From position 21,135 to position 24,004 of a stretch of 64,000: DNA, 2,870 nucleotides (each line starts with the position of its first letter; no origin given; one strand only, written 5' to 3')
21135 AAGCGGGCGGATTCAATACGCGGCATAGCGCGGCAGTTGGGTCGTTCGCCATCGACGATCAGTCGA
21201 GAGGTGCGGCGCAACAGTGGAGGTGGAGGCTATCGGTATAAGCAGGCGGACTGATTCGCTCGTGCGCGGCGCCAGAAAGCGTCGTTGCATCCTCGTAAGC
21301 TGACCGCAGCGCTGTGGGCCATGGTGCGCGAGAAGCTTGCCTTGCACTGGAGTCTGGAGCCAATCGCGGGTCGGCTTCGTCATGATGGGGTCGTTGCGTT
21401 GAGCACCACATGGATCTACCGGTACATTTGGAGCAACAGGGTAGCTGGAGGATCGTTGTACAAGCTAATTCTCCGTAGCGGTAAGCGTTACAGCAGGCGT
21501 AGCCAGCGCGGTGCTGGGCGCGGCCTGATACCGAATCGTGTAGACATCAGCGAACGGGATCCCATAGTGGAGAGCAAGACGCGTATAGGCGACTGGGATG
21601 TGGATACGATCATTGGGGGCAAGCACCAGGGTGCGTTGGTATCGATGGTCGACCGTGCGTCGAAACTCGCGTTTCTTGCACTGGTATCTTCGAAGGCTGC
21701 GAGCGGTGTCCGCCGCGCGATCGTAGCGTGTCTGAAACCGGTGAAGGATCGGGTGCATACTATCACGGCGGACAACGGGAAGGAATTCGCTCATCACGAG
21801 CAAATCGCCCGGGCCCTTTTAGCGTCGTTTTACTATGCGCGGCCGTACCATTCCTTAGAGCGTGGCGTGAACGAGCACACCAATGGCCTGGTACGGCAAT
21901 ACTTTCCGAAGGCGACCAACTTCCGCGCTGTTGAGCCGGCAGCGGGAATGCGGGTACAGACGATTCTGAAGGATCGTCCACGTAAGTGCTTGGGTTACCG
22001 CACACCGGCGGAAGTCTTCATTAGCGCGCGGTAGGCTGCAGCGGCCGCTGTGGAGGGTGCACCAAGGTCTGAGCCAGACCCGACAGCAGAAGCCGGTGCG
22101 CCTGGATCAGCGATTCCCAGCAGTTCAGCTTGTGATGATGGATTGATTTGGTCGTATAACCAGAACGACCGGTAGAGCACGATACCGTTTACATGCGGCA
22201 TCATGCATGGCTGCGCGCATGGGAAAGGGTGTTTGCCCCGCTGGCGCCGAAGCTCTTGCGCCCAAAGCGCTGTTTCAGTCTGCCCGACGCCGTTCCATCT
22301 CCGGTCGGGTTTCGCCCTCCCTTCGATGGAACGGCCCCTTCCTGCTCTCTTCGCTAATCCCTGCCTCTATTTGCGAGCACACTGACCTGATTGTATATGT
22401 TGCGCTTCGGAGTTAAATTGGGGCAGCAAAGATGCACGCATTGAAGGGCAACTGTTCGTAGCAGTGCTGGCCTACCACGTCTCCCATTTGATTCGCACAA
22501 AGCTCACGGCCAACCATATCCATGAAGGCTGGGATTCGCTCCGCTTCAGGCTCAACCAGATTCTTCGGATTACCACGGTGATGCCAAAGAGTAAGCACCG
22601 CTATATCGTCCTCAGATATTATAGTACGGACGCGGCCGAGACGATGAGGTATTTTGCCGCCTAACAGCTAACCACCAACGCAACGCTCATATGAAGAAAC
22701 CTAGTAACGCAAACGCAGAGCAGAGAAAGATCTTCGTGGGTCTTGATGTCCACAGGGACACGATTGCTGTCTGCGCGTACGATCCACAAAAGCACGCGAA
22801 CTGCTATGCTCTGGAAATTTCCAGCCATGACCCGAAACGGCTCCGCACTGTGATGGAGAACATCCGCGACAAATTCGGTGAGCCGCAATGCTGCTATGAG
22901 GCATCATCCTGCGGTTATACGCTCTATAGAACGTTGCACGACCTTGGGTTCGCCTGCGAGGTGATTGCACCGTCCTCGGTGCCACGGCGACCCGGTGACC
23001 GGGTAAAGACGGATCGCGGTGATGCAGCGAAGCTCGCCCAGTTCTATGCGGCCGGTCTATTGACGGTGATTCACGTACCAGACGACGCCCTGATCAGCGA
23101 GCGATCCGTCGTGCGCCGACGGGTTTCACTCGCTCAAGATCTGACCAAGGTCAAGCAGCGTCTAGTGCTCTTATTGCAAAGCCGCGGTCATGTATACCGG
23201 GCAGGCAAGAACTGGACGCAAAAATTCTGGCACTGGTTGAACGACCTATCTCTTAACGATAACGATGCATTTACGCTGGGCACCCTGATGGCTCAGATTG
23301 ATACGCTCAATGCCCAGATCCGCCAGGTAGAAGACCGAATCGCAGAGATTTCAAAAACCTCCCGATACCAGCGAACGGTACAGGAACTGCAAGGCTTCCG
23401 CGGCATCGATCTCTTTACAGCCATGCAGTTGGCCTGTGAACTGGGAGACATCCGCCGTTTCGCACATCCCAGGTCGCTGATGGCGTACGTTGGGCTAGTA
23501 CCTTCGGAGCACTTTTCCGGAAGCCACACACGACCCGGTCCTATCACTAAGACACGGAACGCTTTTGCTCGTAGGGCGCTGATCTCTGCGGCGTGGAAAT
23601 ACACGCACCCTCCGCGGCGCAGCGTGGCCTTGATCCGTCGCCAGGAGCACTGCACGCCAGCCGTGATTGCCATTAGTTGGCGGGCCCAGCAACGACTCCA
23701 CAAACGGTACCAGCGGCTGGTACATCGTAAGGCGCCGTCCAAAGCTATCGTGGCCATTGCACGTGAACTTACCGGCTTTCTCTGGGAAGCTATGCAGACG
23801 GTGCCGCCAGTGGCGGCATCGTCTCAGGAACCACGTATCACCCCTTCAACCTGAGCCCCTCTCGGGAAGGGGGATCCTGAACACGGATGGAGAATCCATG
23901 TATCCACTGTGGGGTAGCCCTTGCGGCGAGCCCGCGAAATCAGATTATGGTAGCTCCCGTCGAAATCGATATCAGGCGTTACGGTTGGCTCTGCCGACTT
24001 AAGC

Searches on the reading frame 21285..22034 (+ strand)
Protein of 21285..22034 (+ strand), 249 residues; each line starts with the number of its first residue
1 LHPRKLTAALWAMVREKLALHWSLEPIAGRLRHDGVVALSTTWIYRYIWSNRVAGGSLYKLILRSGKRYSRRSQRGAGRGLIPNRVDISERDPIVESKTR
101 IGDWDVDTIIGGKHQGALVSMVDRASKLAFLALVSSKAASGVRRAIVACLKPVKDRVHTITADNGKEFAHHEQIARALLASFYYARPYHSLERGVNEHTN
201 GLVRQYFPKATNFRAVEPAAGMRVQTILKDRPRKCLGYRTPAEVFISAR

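Call 7: search_protein_families(library=pfam, proteins=[window:21285-22034:+], max_evalue=0.01)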
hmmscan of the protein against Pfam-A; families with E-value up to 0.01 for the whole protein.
window:21285-22034:+ (249 aa): 2 families
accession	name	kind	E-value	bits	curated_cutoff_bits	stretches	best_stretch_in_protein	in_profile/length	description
PF00665.32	rve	-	2.8e-07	31.2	32.6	1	104-190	8-102/102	Integrase core domain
PF13565.12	HTH_32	-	0.0068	17.4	33.7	0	2-47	25-72/73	Homeodomain-like domain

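Call 10: search_protein_families(library=ncbifam, proteins=[window:21285-22034:+], max_evalue=0.001)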
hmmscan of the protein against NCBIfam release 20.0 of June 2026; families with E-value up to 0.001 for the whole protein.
window:21285-22034:+ (249 aa): 2 families
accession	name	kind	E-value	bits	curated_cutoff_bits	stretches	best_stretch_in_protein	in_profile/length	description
NF033563.0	transpos_IS30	equivalog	1.5e-67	228.1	80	1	4-234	36-267/267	IS30 family transposase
NF033577.2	transpos_IS481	equivalog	5.9e-15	55.5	224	1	19-245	73-284/284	IS481 family transposase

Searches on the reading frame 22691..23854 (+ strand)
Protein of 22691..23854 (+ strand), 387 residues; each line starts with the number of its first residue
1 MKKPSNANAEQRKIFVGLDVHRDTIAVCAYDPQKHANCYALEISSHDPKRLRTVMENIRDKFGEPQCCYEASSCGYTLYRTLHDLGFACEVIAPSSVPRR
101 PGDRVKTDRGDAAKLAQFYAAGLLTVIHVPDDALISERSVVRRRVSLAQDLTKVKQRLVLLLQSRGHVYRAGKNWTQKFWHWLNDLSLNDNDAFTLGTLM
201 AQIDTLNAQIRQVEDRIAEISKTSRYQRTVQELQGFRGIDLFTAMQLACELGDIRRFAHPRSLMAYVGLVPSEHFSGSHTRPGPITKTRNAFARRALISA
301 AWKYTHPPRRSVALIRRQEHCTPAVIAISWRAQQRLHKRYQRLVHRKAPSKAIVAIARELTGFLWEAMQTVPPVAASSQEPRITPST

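Call 7: search_protein_families(library=pfam, proteins=[window:22691-23854:+], max_evalue=0.01)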
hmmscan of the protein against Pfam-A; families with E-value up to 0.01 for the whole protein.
window:22691-23854:+ (387 aa): 2 families
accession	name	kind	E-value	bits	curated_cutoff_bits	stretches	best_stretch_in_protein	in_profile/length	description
PF01548.23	DEDD_Tnp_IS110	-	3.2e-17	63.2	29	1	16-163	1-151/155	Transposase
PF02371.22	Transposase_20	-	3.2e-16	59.9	21.3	1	232-305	3-76/87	Transposase IS116/IS110/IS902 family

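Call 8: search_protein_families(library=padloc, proteins=[window:22691-23854:+], max_evalue=0.001)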
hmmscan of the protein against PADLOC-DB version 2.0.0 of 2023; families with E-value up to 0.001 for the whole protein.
window:22691-23854:+ (387 aa): 0 families

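Call 10: search_protein_families(library=ncbifam, proteins=[window:22691-23854:+], max_evalue=0.001)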
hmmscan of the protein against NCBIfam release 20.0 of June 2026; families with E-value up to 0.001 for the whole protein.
window:22691-23854:+ (387 aa): 2 families
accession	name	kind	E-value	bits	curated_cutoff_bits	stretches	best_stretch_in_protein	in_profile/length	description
NF033542.1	transpos_IS110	equivalog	3.5e-68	230.2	140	1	15-369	1-339/343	IS110 family RNA-guided transposase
NF052498.1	TIGR_Tas_endo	equivalog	0.0001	22.3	100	1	196-286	38-114/215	TIGR-Tas system RNA-guided endonuclease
